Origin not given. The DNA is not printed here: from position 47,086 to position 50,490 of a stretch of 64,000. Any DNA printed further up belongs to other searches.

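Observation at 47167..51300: Secreted protein of 1377 aa built from four tandem parallel beta-helix modules in the middle of the EPS operon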

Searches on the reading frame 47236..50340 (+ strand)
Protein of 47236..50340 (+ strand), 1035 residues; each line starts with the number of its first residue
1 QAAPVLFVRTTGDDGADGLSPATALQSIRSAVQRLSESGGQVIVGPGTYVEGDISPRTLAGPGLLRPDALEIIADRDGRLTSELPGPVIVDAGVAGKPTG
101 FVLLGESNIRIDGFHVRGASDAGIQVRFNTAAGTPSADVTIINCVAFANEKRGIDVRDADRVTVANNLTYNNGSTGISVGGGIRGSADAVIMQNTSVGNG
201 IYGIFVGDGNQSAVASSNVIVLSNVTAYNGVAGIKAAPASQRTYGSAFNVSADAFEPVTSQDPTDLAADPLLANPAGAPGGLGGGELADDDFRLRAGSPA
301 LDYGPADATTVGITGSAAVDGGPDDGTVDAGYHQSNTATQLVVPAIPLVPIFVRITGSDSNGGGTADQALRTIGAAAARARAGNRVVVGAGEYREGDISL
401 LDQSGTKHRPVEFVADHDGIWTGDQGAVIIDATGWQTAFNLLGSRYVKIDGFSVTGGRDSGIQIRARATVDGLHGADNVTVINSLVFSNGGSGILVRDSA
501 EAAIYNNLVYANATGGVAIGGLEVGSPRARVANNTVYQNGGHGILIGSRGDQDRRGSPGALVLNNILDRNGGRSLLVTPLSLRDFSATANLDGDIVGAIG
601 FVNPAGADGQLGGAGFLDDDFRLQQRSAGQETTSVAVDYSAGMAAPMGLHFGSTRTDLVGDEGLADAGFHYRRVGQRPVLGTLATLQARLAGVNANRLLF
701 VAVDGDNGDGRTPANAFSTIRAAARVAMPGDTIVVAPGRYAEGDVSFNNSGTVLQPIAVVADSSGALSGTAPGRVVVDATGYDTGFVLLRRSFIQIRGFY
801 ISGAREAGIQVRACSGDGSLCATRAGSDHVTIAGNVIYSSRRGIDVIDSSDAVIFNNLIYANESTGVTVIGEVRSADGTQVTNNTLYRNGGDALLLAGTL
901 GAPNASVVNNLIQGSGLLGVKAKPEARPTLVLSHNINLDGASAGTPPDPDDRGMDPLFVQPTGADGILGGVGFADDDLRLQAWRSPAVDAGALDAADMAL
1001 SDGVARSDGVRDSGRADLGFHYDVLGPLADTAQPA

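Call 39: predict_structure(alignment_id=A1)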
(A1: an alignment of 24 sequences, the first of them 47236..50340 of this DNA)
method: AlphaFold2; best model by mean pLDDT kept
length: 1035 residues; sequences in the alignment: 24
mean_pLDDT: 87.2   pTM: 0.64
mean pLDDT of the five models: 87.2, 87.1, 85.8, 85.6, 84.7
residues with pLDDT >= 90: 595; 70-90: 359; 50-70: 59; < 50: 22
segments of 3 or more residues with pLDDT < 50: 689-695, 1026-1035
pLDDT, mean of each block of 10 residues (from residue 1): 82 93 95 89 96 83 69 93 92 90 92 94 94 88 94 95 96 95 91 95 89 85 95 90 88 82 90 73 61 92 91 88 87 86 89 97 95 95 95 96 87 94 94 96 94 96 91 87 97 94 96 94 89 96 83 75 93 85 79 79 92 90 88 82 81 88 85 85 58 58 86 85 88 90 92 78 74 88 93 90 93 68 73 91 93 93 94 87 94 93 90 94 88 92 87 86 78 76 90 77 84 87 55 29
secondary structure, 60 per line:
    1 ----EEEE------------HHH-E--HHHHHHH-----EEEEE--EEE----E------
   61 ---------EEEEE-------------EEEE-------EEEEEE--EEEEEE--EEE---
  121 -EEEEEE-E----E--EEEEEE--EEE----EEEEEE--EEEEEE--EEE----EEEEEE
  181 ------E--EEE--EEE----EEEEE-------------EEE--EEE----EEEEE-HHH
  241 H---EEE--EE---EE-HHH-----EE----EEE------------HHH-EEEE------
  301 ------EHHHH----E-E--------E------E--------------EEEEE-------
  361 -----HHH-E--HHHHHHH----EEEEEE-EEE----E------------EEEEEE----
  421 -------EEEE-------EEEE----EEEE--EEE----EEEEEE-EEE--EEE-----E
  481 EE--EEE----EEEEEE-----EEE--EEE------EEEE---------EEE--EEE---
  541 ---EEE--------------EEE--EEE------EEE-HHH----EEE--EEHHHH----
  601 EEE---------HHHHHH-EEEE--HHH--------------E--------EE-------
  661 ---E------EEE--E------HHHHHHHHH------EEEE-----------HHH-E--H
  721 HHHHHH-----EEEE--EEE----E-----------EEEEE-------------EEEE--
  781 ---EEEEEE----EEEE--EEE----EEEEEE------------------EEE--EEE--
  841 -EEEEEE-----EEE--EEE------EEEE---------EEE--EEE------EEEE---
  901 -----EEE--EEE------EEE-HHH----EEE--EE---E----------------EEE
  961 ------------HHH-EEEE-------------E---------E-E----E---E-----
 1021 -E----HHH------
elements in order (helices of 4 or more, strands of 3 or more residues): E5-8 H28-34 E40-44 E47-49 E70-74 E88-91 E99-104 E107-112 E115-117 E122-127 E137-142 E145-147 E152-157 E160-165 E168-170 E175-180 E190-192 E195-197 E202-206 E220-222 E225-227 E232-236 H238-241 E245-247 E272-274 E291-294 H308-311 E349-353 H373-379 E384-389 E391-393 E411-416 E428-431 E439-442 E447-450 E453-455 E460-465 E467-469 E472-474 E480-482 E485-487 E492-497 E503-505 E508-510 E517-520 E530-532 E535-537 E544-546 E561-563 E566-568 E575-577 E586-588 H593-596 E601-603 H613-618 E620-623 E671-673 H683-691 E698-701 H720-726 E732-735 E738-740 E757-761 E775-778 E784-789 E794-797 E800-802 E807-812 E831-833 E836-838 E842-847 E853-855 E858-860 E867-870 E880-882 E885-887 E894-897 E906-908 E911-913 E920-922 E931-933 E958-960 E977-980
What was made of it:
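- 47245..48279 (+): Module M1 (aa 27-371): N-cap, beta-helix coils and C-cap. Polar strand patch D144-A-G-I-Q148-V-R150 and G-I-D178-V-R180-D181. AF2 strands at aa 145-150, 175-180, 198-203 and 225-229 (call 39).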

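Call 57: fold_search(model_id=the predicted structure, library=pdb)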
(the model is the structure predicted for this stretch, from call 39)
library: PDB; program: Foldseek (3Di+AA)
matches with E <= 10: 467; with E <= 0.001: 87
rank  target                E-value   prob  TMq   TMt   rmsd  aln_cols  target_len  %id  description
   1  8bwk_B                1.1e-10  1.00  0.16  0.22  24.8      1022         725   10  Metagenomic derived PL6 alginate lyase (released 2023-12-20)
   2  7dmk_A                2.5e-10  1.00  0.16  0.22  25.1      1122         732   11  PL6 alginate lyase BcAlyPL6 (released 2021-10-06)
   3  8bwk_A                3.2e-10  1.00  0.13  0.17  25.4      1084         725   10  Metagenomic derived PL6 alginate lyase (released 2023-12-20)
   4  7dmk_B                4.4e-10  1.00  0.18  0.25  25.8      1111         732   10  PL6 alginate lyase BcAlyPL6 (released 2021-10-06)
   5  7o7t                  5.8e-10  1.00  0.14  0.20  25.3      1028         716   12  Structure of the PL6 family alginate lyase Patl3640 from Pseudoalteromonas atlantica T6c in complex with 4-deoxy-L-eryth (released 2021-07-28)
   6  7dmk_C                8.6e-10  1.00  0.18  0.24  25.5      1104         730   10  PL6 alginate lyase BcAlyPL6 (released 2021-10-06)
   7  8bwk_C                9.0e-10  1.00  0.16  0.23  24.6      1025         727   11  Metagenomic derived PL6 alginate lyase (released 2023-12-20)
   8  5gkd_A                2.5e-09  1.00  0.13  0.18  25.2      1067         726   11  Structure of PL6 family alginate lyase AlyGC (released 2017-02-08)
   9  7o77                  2.7e-09  1.00  0.15  0.20  24.3       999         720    9  Structure of the PL6 family alginate lyase Patl3640 from Pseudoalteromonas atlantica T6c (released 2021-07-28)
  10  7dmk_D                2.9e-09  1.00  0.18  0.24  25.3      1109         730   12  PL6 alginate lyase BcAlyPL6 (released 2021-10-06)
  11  5gkq_A                3.1e-09  1.00  0.14  0.19  25.9      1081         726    9  Structure of PL6 family alginate lyase AlyGC mutant-R241A (released 2017-02-08)
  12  7v6i_A                1.9e-08  1.00  0.16  0.27  18.6       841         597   11  Crystal structure of lacto-N-biosidase BsaX from Bifidobacterium saguini, lacto-N-biose complex (released 2022-02-09)
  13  2pyg_B                2.2e-08  1.00  0.14  0.35  16.6       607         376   12  Azotobacter vinelandii Mannuronan C-5 epimerase AlgE4 A-module (released 2008-05-27)
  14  5lw3                  3.0e-08  1.00  0.12  0.30  16.3       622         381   12  Azotobacter vinelandii Mannuronan C-5 epimerase AlgE6 A-module (released 2017-10-25)
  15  8bwk_D                5.9e-08  1.00  0.15  0.21  24.9      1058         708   10  Metagenomic derived PL6 alginate lyase (released 2023-12-20)
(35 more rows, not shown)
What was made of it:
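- Closest known: Pel9A / PL9 lyases and the DUF1565. Same: Pel9A 1RU4 has the highest structural-alignment identity, 16% (call 57).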

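Call 72: fold_search(model_id=the predicted structure, library=viral)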
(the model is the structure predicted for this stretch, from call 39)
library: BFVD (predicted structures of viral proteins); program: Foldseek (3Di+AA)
matches with E <= 10: 1028; with E <= 0.001: 203
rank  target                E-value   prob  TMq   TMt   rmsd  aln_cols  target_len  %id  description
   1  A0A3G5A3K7            5.2e-13  1.00  0.18  0.17  23.5       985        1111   13  Right handed beta helix domain-containing protein [Harvfovirus sp.]
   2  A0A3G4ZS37            5.4e-13  1.00  0.16  0.21  29.2      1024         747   10  Right handed beta helix domain-containing protein [Edafosvirus sp.]
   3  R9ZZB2                3.2e-11  1.00  0.17  0.19  20.9      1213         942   10  Structural protein [Cellulophaga phage phi17:2]
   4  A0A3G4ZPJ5            3.8e-11  1.00  0.12  0.17  26.6      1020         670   10  Right handed beta helix domain-containing protein [Barrevirus sp.]
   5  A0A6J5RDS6            1.1e-10  1.00  0.19  0.28  20.4       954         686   12  Right handed beta helix region [uncultured Caudovirales phage]
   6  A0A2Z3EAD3            6.0e-10  1.00  0.14  0.20  17.6       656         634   13  (no name in the UniProt tables at hand)
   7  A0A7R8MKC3            2.4e-09  1.00  0.18  0.23  21.9       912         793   12  Putative EPS-depolymerase [Klebsiella phage vB_KvM-Eowyn]
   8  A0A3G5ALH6            4.3e-09  1.00  0.16  0.24  17.5       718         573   14  Right handed beta helix domain-containing protein [Sylvanvirus sp.]
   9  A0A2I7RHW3            1.0e-08  1.00  0.16  0.26  23.1       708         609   14  (no name in the UniProt tables at hand)
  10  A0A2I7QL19            1.1e-08  1.00  0.14  0.24  17.1       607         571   11  (no name in the UniProt tables at hand)
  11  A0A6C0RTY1            1.3e-08  1.00  0.17  0.16  24.5      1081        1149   10  (no name in the UniProt tables at hand)
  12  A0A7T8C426            3.9e-08  1.00  0.15  0.25  27.9      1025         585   11  (no name in the UniProt tables at hand)
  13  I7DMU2                4.1e-08  1.00  0.13  0.11  26.4      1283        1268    8  Right handed beta helix domain-containing protein [Staphylococcus phage SA11]
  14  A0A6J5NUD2            4.7e-08  1.00  0.13  0.22  24.0       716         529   11  Right handed beta helix domain-containing protein [uncultured Caudovirales phage]
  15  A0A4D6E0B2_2          4.9e-08  1.00  0.13  0.13  20.7       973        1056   10  (no name in the UniProt tables at hand)
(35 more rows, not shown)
